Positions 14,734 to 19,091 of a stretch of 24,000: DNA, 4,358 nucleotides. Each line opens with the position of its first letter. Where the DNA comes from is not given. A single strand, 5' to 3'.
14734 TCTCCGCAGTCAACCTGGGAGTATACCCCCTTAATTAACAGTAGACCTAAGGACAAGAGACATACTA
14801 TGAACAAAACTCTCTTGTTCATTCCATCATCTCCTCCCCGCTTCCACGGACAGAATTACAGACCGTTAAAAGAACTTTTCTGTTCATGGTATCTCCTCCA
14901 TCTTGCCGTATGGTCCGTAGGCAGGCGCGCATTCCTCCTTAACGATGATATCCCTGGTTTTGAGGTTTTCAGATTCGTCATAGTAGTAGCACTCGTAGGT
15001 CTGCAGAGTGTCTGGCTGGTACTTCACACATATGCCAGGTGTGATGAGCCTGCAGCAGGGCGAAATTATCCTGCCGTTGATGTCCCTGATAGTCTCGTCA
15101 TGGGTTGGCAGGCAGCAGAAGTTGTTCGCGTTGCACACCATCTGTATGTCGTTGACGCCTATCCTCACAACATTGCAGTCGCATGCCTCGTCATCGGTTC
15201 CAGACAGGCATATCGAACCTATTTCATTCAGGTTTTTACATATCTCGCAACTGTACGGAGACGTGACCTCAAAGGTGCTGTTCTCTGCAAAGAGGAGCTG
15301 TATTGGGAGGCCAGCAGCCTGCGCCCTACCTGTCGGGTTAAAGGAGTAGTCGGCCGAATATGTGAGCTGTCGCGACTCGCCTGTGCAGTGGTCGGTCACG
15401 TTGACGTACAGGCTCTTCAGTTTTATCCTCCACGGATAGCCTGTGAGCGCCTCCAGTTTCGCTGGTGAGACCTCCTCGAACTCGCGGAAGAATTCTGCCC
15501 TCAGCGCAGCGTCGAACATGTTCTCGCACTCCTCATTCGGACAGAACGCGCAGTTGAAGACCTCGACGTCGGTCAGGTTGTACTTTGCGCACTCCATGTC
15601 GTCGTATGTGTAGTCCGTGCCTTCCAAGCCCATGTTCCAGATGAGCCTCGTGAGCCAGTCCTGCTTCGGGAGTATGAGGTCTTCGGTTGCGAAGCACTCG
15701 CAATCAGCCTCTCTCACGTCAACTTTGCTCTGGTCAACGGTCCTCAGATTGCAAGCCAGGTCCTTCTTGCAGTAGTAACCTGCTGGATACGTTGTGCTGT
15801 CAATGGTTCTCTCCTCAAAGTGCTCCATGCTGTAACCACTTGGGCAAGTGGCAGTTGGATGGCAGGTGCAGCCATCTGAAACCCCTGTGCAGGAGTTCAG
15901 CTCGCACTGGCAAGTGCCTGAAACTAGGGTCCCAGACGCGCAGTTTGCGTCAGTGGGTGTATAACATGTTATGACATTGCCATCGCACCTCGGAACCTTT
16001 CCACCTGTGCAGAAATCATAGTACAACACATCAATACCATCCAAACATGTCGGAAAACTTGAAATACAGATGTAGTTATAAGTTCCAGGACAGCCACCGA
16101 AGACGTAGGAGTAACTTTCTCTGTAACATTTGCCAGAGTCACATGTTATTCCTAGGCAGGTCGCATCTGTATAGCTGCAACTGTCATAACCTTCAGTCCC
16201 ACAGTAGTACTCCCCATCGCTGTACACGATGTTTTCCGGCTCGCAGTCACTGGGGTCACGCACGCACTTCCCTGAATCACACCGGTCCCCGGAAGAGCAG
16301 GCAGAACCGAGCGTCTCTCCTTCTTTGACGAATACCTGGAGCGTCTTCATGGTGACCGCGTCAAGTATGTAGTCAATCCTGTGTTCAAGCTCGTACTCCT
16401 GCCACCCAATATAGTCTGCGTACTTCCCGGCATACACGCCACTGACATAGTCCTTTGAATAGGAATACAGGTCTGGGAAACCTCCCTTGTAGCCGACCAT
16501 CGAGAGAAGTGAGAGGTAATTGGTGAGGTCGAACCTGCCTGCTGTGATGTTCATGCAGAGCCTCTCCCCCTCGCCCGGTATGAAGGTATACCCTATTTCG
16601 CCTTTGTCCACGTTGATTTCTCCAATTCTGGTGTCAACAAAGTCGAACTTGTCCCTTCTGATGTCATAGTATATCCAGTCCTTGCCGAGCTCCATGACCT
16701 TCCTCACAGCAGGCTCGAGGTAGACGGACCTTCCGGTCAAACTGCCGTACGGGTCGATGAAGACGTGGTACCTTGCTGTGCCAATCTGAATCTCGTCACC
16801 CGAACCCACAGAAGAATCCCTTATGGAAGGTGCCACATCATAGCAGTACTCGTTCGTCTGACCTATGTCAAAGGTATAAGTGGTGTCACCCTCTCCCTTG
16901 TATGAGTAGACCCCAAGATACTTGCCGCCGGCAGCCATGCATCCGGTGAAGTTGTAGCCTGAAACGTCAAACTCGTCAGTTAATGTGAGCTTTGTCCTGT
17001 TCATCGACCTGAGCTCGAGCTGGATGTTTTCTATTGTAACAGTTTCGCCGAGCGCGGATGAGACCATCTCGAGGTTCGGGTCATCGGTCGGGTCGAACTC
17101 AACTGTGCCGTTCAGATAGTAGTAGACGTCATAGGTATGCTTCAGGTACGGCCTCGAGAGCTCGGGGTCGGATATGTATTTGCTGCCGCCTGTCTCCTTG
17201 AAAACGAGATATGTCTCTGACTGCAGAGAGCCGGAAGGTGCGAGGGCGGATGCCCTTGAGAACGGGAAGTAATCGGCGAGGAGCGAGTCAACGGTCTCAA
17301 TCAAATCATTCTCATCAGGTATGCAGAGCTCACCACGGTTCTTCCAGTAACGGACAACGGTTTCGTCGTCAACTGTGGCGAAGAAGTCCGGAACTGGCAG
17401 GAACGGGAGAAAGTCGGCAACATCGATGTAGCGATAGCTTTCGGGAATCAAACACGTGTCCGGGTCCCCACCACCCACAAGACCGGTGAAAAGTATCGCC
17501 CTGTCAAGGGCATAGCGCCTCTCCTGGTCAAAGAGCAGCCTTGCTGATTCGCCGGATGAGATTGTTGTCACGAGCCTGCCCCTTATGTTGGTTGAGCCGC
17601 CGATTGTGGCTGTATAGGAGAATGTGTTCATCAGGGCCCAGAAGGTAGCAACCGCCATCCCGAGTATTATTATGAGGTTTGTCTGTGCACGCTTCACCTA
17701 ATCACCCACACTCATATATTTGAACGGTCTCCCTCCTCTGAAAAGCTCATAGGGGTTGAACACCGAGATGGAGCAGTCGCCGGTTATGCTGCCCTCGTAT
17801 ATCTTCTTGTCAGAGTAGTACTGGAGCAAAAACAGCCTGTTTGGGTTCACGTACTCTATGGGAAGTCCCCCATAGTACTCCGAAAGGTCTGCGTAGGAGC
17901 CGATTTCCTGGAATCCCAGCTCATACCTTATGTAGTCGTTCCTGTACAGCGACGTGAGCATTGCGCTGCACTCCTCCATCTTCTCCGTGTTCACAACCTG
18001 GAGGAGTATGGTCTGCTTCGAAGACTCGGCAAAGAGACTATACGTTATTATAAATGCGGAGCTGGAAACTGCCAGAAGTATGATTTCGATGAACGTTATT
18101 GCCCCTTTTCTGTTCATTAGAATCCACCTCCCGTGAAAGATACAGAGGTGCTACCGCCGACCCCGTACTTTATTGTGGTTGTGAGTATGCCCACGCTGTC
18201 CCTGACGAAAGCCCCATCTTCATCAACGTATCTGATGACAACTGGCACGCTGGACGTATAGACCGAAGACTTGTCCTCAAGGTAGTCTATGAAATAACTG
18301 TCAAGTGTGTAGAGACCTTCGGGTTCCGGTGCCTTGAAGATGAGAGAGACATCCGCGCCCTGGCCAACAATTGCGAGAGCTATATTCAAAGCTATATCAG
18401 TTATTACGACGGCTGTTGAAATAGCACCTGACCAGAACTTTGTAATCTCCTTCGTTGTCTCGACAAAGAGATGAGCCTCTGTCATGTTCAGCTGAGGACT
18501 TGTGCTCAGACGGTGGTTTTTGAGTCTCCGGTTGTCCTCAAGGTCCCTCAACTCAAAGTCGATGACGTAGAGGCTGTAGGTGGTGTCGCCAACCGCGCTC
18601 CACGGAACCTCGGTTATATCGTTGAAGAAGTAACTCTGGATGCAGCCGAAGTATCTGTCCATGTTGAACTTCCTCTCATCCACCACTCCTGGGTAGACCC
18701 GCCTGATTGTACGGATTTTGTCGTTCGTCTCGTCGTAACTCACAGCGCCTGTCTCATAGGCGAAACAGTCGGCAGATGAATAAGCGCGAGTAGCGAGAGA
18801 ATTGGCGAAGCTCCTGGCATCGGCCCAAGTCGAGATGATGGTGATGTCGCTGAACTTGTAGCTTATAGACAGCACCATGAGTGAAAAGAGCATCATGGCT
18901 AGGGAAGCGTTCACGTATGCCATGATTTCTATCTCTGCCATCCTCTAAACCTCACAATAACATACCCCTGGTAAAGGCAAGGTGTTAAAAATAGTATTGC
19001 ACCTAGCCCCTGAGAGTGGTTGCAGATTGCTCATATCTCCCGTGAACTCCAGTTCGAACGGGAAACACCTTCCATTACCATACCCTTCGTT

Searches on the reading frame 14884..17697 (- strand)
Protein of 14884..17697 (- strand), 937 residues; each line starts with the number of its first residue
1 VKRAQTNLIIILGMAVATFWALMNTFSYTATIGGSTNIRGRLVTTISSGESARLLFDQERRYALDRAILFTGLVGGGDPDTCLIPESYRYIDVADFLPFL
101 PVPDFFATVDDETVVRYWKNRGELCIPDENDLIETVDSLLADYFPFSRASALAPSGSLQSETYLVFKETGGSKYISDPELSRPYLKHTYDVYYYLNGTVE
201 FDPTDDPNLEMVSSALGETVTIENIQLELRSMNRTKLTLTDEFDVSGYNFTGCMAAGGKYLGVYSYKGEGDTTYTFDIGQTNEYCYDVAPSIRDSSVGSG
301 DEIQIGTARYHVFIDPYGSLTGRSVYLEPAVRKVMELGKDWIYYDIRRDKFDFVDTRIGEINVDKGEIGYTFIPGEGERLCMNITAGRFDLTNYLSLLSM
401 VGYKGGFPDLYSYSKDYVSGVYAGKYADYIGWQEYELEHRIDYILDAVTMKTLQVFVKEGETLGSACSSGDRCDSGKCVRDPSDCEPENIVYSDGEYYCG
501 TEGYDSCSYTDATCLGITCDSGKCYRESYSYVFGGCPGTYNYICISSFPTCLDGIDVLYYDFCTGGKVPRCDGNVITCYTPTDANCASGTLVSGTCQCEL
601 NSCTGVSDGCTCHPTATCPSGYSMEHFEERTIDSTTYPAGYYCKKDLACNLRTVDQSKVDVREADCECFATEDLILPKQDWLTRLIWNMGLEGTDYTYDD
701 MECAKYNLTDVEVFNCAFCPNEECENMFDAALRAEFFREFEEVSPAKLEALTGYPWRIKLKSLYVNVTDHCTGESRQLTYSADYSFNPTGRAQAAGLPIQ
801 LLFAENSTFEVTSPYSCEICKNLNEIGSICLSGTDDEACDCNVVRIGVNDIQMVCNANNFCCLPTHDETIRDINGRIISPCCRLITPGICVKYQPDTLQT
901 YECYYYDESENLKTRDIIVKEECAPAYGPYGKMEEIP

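Call 5: search_protein_families(library=pfam, max_evalue=0.1, proteins=[window:14884-17697:-])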
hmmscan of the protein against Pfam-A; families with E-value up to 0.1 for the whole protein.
window:14884-17697:- (937 aa): 0 families

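Call 32: search_protein_families(library=ncbifam, max_evalue=1, proteins=[window:14884-17697:-])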
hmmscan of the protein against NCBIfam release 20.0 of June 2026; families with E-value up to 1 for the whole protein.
window:14884-17697:- (937 aa): 0 families

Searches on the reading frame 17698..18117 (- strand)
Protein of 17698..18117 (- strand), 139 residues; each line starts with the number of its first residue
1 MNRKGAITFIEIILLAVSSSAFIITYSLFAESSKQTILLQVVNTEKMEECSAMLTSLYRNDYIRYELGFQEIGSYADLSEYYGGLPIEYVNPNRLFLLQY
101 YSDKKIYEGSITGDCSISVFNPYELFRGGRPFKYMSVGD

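Call 5: search_protein_families(library=pfam, max_evalue=0.1, proteins=[window:17698-18117:-])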
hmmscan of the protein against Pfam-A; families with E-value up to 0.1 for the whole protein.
window:17698-18117:- (139 aa): 0 families

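Call 32: search_protein_families(library=ncbifam, max_evalue=1, proteins=[window:17698-18117:-])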
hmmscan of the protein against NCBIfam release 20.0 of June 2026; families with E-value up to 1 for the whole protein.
window:17698-18117:- (139 aa): 1 family
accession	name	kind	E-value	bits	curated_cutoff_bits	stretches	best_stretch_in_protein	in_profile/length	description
TIGR00247.1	TIGR00247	hypoth_equivalog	0.069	12.2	103.4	1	12-70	12-70/347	endolytic transglycosylase MltG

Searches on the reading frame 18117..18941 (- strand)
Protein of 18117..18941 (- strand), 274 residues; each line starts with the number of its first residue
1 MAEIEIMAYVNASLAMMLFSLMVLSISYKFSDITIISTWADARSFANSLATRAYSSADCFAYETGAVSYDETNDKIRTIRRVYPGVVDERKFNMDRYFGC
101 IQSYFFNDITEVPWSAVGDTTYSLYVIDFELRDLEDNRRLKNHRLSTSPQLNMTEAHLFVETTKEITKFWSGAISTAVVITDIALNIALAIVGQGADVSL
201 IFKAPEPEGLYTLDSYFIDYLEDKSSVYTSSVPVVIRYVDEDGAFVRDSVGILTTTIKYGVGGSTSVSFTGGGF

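Call 5: search_protein_families(library=pfam, max_evalue=0.1, proteins=[window:18117-18941:-])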
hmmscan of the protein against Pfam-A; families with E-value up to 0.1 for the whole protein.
window:18117-18941:- (274 aa): 0 families

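Call 30: find_related_loci(query=A3, collection=genome_contigs, flank=10000)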
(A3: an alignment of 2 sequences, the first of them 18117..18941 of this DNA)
Query A3 (274 aa) in genome_contigs; peptide patterns used: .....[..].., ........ (x = any residue, [..] = any of these).
27 stretches matched a pattern, but none encodes a relative of the query by tblastn (E <= 1e-3).

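Call 32: search_protein_families(library=ncbifam, max_evalue=1, proteins=[window:18117-18941:-])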
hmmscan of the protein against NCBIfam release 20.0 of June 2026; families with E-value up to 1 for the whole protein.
window:18117-18941:- (274 aa): 0 families
